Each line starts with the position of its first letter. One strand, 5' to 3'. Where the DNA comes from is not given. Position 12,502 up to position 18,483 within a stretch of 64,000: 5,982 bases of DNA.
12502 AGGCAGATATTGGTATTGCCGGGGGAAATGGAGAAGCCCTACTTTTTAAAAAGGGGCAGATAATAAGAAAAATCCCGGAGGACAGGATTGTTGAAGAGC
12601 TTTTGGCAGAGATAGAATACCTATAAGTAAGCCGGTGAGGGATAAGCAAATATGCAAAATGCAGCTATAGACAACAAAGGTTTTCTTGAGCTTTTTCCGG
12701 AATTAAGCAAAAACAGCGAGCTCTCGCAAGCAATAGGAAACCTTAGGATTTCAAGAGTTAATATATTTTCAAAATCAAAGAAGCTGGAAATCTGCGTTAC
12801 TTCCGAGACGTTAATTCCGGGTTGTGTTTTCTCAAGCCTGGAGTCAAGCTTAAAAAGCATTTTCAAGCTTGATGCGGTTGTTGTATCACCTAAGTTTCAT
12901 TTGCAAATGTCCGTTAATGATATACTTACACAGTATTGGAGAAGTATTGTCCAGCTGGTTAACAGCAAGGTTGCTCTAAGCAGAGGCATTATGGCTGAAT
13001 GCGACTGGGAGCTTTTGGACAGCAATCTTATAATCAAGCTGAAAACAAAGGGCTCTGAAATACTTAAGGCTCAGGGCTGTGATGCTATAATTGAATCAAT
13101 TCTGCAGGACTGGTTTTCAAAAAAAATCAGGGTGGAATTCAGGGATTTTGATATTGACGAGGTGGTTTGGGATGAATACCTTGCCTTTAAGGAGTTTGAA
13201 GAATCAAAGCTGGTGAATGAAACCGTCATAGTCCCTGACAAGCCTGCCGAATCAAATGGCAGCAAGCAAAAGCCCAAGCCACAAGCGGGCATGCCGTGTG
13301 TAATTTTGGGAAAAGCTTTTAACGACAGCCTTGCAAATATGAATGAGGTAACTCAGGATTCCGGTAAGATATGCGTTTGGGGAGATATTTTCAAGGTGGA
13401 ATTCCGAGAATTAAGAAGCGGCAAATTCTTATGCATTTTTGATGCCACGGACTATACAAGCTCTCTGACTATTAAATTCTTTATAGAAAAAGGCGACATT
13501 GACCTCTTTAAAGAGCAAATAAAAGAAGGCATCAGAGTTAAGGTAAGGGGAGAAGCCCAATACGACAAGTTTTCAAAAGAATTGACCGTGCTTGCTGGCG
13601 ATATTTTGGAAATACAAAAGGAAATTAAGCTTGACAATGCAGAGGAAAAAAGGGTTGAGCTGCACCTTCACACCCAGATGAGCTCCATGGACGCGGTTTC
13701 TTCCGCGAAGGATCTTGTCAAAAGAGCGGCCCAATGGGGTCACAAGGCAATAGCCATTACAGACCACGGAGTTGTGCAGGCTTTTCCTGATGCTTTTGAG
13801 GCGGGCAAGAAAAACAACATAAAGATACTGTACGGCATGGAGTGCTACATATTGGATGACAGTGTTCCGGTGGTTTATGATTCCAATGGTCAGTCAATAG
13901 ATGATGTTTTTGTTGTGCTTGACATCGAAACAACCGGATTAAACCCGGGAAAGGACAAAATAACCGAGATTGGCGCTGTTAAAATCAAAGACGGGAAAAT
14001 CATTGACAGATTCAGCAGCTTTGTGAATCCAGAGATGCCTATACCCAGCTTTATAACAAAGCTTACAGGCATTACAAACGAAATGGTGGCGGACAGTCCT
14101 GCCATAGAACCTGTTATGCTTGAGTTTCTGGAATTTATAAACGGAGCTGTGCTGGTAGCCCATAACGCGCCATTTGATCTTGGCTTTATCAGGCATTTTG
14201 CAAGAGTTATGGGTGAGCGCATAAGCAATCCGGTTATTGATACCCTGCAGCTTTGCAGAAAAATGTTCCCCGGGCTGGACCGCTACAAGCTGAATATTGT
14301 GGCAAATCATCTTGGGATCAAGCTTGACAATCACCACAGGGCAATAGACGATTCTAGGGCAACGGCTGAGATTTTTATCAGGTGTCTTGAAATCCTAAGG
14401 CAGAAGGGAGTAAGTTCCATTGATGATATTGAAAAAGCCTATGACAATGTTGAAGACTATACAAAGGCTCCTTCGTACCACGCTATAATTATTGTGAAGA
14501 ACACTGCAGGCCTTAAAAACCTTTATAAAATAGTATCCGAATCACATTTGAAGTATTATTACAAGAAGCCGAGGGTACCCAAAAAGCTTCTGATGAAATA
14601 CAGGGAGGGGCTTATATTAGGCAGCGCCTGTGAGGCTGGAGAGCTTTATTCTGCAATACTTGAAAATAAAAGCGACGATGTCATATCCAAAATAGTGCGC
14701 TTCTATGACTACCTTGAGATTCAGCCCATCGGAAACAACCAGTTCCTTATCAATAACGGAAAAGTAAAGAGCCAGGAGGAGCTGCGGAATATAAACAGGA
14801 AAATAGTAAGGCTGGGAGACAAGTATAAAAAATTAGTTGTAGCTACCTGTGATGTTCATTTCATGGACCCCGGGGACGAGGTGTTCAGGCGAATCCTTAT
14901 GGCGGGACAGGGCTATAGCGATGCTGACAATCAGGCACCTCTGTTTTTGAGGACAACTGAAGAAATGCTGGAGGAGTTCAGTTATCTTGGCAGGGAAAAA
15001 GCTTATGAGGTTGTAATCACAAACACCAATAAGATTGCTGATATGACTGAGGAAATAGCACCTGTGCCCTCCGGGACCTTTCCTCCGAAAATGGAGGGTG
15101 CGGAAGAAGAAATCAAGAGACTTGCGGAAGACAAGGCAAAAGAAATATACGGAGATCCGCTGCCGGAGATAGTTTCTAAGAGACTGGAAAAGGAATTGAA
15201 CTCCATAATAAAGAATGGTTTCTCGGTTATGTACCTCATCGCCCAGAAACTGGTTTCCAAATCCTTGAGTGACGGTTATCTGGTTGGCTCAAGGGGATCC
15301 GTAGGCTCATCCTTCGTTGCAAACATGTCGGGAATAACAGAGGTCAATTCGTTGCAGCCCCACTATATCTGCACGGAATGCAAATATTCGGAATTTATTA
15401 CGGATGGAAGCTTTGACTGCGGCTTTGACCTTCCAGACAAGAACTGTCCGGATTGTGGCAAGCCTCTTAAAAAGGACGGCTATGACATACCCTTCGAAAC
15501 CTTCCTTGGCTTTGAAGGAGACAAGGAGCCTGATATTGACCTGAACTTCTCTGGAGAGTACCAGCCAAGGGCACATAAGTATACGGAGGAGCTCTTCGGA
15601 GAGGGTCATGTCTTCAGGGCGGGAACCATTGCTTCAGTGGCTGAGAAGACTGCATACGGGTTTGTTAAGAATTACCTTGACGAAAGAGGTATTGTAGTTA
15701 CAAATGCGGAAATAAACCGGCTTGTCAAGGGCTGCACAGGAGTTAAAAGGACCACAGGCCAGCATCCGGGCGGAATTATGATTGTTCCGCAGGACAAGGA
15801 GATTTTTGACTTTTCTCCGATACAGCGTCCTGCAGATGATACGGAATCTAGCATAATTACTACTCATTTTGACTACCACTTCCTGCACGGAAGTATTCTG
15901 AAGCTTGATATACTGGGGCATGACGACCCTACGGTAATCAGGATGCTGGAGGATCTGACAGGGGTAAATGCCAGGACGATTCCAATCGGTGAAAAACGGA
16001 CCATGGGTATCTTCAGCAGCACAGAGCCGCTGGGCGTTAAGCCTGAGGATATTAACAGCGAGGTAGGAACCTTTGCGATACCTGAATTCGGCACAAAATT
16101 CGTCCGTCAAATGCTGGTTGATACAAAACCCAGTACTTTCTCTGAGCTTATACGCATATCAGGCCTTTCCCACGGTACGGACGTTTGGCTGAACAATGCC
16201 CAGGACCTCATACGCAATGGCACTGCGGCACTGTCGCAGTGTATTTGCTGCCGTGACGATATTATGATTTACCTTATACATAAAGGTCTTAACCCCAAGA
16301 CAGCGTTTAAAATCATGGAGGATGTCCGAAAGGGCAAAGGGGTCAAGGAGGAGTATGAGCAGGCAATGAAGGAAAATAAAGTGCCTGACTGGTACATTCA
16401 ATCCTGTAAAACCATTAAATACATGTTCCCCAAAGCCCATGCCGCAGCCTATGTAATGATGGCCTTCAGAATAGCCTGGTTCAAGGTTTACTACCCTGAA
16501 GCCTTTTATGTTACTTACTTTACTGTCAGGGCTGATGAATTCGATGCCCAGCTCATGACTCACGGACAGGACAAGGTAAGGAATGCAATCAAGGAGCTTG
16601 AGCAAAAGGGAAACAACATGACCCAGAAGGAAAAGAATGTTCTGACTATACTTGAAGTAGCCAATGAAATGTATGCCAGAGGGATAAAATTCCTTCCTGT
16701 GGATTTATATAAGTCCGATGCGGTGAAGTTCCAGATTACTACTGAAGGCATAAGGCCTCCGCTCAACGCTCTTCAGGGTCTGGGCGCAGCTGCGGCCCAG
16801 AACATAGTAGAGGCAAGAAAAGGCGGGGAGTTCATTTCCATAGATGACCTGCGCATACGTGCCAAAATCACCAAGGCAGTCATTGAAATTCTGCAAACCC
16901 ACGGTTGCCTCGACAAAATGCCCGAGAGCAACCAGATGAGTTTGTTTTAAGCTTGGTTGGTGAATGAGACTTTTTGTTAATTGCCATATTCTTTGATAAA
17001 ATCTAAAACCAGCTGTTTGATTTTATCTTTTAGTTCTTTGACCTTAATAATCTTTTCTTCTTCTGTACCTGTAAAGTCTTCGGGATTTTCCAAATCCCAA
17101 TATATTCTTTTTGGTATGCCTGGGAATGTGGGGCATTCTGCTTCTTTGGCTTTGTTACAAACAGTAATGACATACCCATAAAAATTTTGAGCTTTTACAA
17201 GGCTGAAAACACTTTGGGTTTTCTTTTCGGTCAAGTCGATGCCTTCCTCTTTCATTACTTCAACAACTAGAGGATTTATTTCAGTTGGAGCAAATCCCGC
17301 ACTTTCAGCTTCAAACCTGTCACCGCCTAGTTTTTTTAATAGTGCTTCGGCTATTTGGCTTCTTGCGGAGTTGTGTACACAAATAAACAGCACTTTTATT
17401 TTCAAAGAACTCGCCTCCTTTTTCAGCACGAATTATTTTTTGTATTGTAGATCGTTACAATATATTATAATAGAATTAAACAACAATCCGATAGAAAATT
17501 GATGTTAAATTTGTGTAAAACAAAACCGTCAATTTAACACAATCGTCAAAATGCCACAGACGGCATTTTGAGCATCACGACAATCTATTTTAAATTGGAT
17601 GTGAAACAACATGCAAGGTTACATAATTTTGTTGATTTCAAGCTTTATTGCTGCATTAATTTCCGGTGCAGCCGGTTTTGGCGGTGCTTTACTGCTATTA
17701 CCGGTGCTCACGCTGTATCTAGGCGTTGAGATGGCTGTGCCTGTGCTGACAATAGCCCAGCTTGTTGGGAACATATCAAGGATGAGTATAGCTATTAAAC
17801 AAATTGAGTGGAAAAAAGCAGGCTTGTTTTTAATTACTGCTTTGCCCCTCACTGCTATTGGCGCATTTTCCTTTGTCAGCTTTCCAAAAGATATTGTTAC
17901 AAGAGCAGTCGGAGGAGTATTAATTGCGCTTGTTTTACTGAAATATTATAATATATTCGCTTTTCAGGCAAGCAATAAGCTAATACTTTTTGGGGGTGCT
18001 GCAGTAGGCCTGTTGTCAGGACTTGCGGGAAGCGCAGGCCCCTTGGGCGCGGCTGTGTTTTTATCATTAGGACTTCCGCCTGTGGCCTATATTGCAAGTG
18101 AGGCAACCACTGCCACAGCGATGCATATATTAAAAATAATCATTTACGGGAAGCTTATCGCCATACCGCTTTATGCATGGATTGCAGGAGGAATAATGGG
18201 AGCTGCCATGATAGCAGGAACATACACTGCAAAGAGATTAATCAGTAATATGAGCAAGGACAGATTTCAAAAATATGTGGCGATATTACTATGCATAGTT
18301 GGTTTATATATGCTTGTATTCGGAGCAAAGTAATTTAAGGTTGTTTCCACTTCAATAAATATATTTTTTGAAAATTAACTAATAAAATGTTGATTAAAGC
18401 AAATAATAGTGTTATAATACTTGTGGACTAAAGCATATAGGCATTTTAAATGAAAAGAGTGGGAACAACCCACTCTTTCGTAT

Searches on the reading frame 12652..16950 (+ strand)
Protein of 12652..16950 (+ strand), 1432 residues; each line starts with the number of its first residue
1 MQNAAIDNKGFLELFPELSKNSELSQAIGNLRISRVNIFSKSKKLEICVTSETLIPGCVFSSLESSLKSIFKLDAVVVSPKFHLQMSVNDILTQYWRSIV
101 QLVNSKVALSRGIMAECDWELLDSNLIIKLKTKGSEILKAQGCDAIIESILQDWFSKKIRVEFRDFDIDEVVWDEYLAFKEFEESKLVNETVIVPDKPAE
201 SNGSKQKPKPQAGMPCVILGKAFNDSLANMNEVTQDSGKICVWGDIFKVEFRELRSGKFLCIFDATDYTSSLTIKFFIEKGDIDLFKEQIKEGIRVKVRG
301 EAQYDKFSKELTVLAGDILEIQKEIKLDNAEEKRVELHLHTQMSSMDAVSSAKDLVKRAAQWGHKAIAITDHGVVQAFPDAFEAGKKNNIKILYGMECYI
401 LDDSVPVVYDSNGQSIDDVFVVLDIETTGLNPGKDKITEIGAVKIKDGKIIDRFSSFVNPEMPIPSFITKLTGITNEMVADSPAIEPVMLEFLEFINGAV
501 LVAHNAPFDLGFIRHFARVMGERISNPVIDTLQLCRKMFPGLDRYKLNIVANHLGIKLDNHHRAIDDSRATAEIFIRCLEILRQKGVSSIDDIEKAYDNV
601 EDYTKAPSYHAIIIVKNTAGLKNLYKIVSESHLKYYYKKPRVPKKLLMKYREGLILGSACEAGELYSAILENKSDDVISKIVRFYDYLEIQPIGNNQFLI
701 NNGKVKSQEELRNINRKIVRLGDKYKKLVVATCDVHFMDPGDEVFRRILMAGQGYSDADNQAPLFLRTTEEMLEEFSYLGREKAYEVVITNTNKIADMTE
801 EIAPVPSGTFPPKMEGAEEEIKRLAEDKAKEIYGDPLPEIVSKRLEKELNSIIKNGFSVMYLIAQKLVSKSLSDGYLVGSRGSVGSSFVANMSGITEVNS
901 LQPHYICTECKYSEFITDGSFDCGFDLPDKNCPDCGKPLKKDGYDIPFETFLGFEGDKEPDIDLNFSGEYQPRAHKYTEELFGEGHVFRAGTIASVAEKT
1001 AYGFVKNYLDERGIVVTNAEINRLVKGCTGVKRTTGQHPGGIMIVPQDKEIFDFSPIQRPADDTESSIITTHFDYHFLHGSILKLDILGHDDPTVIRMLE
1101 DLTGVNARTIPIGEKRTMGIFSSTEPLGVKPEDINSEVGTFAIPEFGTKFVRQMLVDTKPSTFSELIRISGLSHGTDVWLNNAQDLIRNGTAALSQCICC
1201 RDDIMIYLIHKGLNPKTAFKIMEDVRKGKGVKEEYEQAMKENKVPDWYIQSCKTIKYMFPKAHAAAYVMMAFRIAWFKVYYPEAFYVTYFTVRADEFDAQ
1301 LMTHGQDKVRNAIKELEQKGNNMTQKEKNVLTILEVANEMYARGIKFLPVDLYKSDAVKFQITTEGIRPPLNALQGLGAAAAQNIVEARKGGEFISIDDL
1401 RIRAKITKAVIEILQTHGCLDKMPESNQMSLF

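Call 79: search_protein_families(library=pfam, proteins=[window:12652-16950:+], max_evalue=0.00001)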
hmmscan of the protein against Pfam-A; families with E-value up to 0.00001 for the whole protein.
window:12652-16950:+ (1432 aa): 8 families
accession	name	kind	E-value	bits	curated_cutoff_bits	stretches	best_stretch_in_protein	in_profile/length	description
PF07733.18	DNA_pol3_alpha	-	1e-57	196.2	23.9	1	820-1089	2-260/260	Bacterial DNA polymerase III alpha NTPase domain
PF00929.31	RNase_T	-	1.5e-42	146.4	24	1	421-575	1-164/164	Exonuclease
PF02811.25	PHP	-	1.6e-33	116.8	26.4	1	336-690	1-161/164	PHP domain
PF17657.6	DNA_pol3_finger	-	4.9e-26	91.5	22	1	1092-1242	1-165/166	Bacterial DNA polymerase III alpha subunit finger domain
PF14579.12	HHH_6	-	4e-17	62.6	25.6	1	1344-1426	1-86/90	Helix-hairpin-helix motif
PF11490.13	DNA_pol3_a_NII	-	3.5e-15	56.4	26.3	1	94-207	1-116/117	DNA polymerase III polC-type N-terminus II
PF14480.11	DNA_pol3_a_NI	-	5.6e-08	33.1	22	1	11-75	2-66/72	DNA polymerase III polC-type N-terminus I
PF13482.12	RNase_H_2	-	1.1e-07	32.4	22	1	422-559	2-118/165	RNase_H superfamily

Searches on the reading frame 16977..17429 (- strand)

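Call 79: search_protein_families(library=pfam, proteins=[window:16977-17429:-], max_evalue=0.00001)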
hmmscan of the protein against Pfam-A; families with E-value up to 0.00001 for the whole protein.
window:16977-17429:- (150 aa): 1 family
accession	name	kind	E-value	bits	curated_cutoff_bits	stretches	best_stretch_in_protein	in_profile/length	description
PF01451.26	LMWPc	-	2.5e-14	54.1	23.2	1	13-105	1-100/144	Low molecular weight phosphotyrosine protein phosphatase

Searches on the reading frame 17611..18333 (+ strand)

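Call 30: search_protein_families(library=pfam, proteins=[window:17611-18333:+])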
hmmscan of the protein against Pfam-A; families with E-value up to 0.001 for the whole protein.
window:17611-18333:+ (240 aa): 1 family
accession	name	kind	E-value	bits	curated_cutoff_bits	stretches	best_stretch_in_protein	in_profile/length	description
PF01925.25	TauE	-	1.1e-27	97.7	32.6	1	7-234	1-237/237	Sulfite exporter TauE/SafE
